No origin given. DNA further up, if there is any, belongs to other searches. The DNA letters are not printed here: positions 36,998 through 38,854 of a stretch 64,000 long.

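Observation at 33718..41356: Translationally coupled PAP2-PAP2-acyl-AMP ligase-FGGY kinase cassette followed by a Ca-type P-type ATPase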

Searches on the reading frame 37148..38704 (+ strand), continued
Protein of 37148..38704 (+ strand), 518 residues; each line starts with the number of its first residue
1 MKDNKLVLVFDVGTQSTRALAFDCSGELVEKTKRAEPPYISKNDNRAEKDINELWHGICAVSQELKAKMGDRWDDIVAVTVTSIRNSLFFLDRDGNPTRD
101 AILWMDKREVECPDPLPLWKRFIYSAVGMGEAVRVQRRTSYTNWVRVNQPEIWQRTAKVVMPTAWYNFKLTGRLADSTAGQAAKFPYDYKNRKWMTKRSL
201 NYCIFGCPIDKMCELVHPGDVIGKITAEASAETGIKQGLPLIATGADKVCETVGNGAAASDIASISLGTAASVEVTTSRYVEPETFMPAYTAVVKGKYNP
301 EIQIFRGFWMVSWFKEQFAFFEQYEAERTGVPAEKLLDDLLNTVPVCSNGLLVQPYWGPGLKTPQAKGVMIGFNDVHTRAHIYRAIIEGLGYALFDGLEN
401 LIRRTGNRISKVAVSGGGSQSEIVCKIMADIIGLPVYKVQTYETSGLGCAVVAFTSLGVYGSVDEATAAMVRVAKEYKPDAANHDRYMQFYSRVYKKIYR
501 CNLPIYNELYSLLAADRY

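Call 45: search_solved_structures(query=A1, max_evalue=1e-20, show_alignments=4)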
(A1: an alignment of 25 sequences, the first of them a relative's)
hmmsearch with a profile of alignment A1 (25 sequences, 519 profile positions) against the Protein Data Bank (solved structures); distinct sequences matched with E-value up to 1e-20: 35.
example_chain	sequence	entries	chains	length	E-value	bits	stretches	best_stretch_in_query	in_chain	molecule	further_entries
5ya0_A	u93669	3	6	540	4.2e-47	164.2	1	5-494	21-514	Autoinducer-2 kinase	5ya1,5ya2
3gbt_A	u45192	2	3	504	1.2e-42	149.6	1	8-514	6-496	Gluconate kinase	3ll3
2itm_A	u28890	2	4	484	2.2e-41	145.3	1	11-279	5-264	Xylulose kinase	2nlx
6ude_A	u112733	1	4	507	1e-35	126.6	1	2-497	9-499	Glycerol kinase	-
2zf5_O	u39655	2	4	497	2.9e-35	125.1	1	5-492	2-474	Glycerol kinase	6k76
6k78_B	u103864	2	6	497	1.5e-34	122.8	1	5-492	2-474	Glycerol kinase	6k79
6k78_A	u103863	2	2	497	2.4e-34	122.1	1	5-492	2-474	Glycerol kinase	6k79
3g25_A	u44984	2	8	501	2e-31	112.5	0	344-492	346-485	Glycerol kinase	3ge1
3ifr_A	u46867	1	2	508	5.3e-31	111.1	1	221-507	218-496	Carbohydrate kinase, FGGY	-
3d7e_O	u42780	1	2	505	1.7e-30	109.4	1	4-487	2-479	Glycerol kinase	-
3h45_X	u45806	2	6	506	1.8e-30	109.3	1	3-487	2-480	Glycerol kinase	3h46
2d4w_A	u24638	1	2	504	2e-30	109.2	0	234-504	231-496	glycerol kinase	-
3flc_O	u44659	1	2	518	2.2e-30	109.1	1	3-487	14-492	Glycerol kinase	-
3h3n_X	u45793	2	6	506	2.4e-30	108.9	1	3-487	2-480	Glycerol kinase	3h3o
1r59_O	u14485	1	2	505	3.3e-30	108.5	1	4-487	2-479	Glycerol kinase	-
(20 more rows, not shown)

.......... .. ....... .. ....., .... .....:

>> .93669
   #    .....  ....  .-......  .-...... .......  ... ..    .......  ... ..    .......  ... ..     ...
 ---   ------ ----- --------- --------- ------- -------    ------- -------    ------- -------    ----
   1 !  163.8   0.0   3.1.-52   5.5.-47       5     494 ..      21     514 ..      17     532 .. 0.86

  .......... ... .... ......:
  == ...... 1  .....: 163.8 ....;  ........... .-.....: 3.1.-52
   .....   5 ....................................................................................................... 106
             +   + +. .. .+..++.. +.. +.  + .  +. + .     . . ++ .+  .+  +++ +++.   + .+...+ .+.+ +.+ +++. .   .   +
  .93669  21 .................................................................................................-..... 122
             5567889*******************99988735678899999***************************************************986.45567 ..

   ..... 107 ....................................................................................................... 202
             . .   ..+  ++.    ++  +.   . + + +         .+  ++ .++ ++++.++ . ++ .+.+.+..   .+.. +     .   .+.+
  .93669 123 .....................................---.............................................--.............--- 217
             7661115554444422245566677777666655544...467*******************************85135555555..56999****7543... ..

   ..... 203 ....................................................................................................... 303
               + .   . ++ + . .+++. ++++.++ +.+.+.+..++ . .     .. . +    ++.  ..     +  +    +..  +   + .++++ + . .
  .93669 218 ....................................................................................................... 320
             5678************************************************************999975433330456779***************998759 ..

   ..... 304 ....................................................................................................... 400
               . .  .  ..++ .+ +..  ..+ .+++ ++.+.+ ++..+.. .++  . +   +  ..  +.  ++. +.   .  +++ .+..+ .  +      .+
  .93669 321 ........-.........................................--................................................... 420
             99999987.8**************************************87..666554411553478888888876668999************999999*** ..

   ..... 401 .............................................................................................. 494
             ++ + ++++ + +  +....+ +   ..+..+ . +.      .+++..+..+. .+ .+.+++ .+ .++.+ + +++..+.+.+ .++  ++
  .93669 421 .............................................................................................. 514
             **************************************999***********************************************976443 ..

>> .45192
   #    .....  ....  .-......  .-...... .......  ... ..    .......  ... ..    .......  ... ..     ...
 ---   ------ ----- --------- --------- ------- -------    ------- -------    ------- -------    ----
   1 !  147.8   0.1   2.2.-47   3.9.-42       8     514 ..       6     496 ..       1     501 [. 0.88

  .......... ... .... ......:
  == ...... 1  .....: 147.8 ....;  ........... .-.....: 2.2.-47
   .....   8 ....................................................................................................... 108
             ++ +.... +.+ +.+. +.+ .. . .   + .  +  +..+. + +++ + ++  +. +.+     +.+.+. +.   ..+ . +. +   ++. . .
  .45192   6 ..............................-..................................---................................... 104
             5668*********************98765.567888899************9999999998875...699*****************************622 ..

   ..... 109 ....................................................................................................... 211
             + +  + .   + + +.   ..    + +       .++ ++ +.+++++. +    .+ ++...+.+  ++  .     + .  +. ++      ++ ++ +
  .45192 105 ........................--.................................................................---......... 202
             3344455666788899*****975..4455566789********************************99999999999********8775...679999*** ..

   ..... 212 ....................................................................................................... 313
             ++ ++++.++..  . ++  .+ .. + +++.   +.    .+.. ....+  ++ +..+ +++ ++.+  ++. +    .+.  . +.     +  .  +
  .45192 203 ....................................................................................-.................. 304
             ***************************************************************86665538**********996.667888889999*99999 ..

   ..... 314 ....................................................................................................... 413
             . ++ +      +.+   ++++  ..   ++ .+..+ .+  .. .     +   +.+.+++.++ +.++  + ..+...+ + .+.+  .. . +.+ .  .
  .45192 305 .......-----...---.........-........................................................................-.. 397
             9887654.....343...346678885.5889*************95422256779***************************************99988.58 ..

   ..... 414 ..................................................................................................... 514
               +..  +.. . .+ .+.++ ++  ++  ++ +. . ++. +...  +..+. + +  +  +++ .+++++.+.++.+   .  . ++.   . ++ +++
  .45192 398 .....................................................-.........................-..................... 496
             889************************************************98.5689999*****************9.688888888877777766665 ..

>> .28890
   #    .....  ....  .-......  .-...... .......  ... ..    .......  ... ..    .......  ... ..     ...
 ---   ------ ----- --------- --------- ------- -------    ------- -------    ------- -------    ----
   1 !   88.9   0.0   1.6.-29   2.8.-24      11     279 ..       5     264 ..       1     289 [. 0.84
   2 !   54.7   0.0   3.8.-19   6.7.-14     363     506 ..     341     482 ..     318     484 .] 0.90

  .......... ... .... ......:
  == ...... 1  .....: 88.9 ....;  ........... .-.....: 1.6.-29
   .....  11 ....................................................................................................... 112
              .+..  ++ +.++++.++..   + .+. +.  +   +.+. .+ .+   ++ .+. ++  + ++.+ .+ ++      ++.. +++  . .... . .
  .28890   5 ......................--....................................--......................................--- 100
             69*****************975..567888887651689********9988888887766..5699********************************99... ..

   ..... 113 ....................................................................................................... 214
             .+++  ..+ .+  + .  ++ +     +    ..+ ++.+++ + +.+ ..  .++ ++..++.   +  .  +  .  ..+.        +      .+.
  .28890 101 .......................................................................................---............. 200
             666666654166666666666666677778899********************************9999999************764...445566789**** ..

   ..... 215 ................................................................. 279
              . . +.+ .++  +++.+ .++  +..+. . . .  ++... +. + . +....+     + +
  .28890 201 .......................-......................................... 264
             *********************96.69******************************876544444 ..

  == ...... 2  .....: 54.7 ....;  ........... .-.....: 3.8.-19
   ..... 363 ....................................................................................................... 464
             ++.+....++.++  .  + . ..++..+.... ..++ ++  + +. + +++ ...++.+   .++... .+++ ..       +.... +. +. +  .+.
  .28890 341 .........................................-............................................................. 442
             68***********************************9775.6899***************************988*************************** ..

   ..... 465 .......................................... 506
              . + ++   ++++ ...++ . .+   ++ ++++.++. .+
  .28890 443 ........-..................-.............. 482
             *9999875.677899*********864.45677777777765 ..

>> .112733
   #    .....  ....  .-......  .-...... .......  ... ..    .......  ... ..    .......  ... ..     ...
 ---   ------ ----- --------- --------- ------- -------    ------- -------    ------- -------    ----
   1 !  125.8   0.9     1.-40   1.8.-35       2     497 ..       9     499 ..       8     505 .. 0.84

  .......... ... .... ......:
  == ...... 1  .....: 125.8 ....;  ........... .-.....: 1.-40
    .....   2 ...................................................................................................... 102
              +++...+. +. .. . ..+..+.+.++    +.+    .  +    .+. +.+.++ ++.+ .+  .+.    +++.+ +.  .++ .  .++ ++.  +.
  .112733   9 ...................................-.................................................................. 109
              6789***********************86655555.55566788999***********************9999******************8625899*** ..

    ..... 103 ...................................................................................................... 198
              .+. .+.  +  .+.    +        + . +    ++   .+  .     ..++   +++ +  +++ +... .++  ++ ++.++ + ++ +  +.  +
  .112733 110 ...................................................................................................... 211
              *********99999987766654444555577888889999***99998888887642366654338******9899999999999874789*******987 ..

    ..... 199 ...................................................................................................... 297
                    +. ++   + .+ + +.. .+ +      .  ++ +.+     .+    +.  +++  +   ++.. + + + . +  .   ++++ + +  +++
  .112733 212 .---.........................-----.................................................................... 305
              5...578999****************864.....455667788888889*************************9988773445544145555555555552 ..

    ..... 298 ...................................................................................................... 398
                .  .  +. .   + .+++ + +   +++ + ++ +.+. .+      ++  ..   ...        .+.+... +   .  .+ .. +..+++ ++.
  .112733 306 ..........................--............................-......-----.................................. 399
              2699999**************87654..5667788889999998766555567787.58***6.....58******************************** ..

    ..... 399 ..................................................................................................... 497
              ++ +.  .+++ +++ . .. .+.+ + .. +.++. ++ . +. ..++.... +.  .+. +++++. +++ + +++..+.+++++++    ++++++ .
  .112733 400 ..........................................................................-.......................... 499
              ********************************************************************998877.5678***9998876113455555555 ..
